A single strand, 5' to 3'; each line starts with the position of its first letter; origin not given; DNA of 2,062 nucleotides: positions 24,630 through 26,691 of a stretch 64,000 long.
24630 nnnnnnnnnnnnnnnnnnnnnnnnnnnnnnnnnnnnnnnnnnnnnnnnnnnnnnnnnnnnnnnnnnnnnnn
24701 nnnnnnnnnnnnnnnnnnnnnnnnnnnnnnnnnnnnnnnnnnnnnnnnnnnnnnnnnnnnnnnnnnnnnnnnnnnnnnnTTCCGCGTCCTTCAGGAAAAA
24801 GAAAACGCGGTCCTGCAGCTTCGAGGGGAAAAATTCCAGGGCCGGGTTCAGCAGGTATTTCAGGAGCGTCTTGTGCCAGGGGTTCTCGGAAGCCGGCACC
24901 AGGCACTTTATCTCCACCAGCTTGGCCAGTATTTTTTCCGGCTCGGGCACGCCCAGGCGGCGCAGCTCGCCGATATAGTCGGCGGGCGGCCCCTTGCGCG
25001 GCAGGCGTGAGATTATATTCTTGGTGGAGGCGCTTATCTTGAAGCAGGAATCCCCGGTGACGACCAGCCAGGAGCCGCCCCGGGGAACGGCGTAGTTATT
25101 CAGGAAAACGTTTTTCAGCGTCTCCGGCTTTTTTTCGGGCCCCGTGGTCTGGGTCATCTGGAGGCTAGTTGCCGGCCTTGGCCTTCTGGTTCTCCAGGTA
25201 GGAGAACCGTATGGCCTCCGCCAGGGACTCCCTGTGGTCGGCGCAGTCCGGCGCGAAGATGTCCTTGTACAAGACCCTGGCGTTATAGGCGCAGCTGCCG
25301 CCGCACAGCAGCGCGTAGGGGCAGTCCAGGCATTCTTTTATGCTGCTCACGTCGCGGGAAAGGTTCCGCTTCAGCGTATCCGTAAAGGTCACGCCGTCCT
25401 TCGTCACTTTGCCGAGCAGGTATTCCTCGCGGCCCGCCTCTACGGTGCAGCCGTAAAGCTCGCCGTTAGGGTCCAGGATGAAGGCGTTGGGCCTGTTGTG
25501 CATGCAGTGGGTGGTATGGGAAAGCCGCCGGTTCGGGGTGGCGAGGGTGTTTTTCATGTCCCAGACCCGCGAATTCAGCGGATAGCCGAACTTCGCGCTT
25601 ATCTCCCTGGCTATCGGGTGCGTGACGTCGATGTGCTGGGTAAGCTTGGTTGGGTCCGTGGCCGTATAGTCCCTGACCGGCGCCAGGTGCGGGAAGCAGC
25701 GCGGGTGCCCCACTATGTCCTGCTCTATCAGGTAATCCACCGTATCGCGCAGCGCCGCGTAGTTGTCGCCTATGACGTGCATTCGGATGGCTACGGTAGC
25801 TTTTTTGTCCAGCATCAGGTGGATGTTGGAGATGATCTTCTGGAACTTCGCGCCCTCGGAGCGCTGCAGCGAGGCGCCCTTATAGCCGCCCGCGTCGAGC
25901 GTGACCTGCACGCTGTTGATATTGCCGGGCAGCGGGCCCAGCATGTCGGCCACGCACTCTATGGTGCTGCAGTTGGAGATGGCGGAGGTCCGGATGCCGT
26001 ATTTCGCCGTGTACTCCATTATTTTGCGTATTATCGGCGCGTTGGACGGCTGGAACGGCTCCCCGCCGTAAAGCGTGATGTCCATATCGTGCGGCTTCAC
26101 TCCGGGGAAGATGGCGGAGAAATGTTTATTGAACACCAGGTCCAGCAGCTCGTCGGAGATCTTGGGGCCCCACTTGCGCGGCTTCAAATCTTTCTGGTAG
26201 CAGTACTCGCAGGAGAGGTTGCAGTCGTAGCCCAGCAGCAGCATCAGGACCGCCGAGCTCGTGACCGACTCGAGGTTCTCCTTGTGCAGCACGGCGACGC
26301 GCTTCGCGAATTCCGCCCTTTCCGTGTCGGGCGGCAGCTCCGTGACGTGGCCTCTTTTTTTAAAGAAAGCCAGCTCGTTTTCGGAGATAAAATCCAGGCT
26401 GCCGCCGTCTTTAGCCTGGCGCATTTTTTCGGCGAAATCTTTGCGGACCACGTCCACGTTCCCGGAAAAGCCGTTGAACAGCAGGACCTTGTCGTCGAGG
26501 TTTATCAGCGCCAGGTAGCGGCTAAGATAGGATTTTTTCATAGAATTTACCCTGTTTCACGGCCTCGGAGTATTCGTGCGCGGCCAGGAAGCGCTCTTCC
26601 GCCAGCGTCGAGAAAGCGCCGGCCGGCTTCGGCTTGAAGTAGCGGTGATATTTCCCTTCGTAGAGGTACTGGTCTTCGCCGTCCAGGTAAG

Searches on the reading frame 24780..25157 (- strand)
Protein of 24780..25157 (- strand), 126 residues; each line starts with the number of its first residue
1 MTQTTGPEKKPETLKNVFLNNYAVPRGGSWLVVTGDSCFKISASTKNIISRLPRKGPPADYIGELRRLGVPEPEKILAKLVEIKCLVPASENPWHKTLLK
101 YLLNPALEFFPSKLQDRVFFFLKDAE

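Call 75: predict_structure(protein=window:24780-25157:-)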
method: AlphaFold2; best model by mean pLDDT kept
length: 126 residues; sequences in the alignment: 1
mean_pLDDT: 44.4   pTM: 0.32
mean pLDDT of the five models: 44.4, 44.1, 40.7, 37.0, 37.0
residues with pLDDT >= 90: 0; 70-90: 0; 50-70: 37; < 50: 89
segments of 3 or more residues with pLDDT < 50: 1-29, 34-37, 42-49, 80-126
pLDDT, mean of each block of 10 residues (from residue 1): 34 37 42 53 48 56 61 59 39 39 37 38 31
secondary structure, 60 per line:
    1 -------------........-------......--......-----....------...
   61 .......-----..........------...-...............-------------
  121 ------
elements in order: H14-21 E29-34 E37-42 E48-51 H58-67 H73-82 H93-107

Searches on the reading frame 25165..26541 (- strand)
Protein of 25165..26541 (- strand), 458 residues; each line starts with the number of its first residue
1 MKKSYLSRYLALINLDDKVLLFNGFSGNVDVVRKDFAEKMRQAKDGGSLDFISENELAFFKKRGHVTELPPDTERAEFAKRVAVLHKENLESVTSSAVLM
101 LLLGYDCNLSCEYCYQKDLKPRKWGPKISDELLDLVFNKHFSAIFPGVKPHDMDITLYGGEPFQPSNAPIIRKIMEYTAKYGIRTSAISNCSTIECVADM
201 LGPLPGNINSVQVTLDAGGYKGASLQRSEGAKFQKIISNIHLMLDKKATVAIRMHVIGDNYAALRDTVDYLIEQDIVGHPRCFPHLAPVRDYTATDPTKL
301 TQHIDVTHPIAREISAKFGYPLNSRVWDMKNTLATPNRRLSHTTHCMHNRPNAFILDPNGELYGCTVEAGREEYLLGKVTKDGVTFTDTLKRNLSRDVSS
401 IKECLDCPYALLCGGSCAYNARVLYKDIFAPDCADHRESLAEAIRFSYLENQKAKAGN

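Call 6: search_protein_families(library=pfam, proteins=[window:25165-26541:-], max_evalue=0.01)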
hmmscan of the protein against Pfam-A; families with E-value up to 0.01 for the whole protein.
window:25165-26541:- (458 aa): 2 families
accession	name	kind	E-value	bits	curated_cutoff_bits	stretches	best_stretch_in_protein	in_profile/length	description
PF04055.27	Radical_SAM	-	3.5e-07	31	29.5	1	104-271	4-166/166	Radical SAM superfamily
PF13353.11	Fer4_12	-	3.6e-07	31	22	1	101-183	9-82/137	4Fe-4S single cluster domain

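Call 7: search_protein_families(library=ncbifam, proteins=[window:25165-26541:-], max_evalue=1)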
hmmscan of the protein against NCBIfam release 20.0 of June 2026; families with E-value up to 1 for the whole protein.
window:25165-26541:- (458 aa): 58 families (the best 25 are shown)
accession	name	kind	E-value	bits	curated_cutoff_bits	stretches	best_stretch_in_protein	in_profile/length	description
NF038107.1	rSAM_NF038107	equivalog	3.3e-26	92.1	600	1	7-440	4-423/444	Cys-every-fifth radical SAM/SPASM peptide maturase CefB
TIGR04463.1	rSAM_vs_C_rich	equivalog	1.6e-23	83.2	525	1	96-429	81-404/438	TIGR04463 family radical SAM/SPASM RiPP maturase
TIGR04280.1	geopep_mat_rSAM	hypoth_equivalog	2.1e-23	83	400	1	6-434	3-409/428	geopeptide radical SAM maturase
TIGR04334.1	rSAM_Clo7bot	equivalog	2.9e-22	78.9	600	1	7-453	3-438/440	radical SAM/SPASM domain Clo7bot peptide maturase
NF047865.1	rSAM_PapB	equivalog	3.4e-19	69.2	340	1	98-424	4-323/330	PapB family radical SAM/SPASM ranthipeptide maturase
NF040899.1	ryptide_rSAM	equivalog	5.9e-17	61.5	600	1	73-425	75-432/464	radical SAM/SPASM ryptide class RiPP maturase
NF052473.1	rSAM_FlmE_OhkG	exception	6.3e-16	58.1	500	1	9-453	6-460/481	FlmE/OhkG family radical SAM/SPASM peptide maturase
NF041298.1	rSAM_mat_DynA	equivalog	2.6e-14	53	450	2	107-276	11-179/356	dynobactin maturation radical SAM/SPASM protein DynA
TIGR03974.1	rSAM_six_Cys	equivalog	2.2e-13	49.9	425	2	356-428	356-427/451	thioether cross-link-forming SCIFF peptide maturase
TIGR04163.1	rSAM_cobopep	equivalog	3.2e-13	49.2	375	1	106-421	73-391/428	peptide-modifying radical SAM enzyme CbpB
TIGR03906.1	quino_hemo_SAM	equivalog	1.6e-12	46.8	453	2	98-179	95-171/467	quinohemoprotein amine dehydrogenase maturation protein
TIGR04085.1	rSAM_more_4Fe4S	domain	2.7e-12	46.9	27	1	346-430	1-87/93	SPASM domain-containing protein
TIGR04064.1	rSAM_nif11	equivalog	1.8e-11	43.5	518.7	2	89-183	66-158/459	nif11-like peptide radical SAM maturase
TIGR03942.1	sulfatase_rSAM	equivalog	4.7e-11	42.4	349.45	2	103-189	7-89/363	anaerobic sulfatase maturase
TIGR04250.1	SCM_rSAM_ScmE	equivalog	1.1e-09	37.7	400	1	106-274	12-168/358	SynChlorMet cassette radical SAM/SPASM protein ScmE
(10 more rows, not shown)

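Call 62: search_solved_structures(query=window:25165-26541:-, max_evalue=0.01)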
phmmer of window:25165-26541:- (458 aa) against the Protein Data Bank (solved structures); distinct sequences matched with E-value up to 0.01: 1.
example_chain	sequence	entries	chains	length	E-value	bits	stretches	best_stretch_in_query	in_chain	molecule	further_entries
5wgg_A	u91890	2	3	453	6.5e-10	41.8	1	355-428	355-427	Radical SAM domain protein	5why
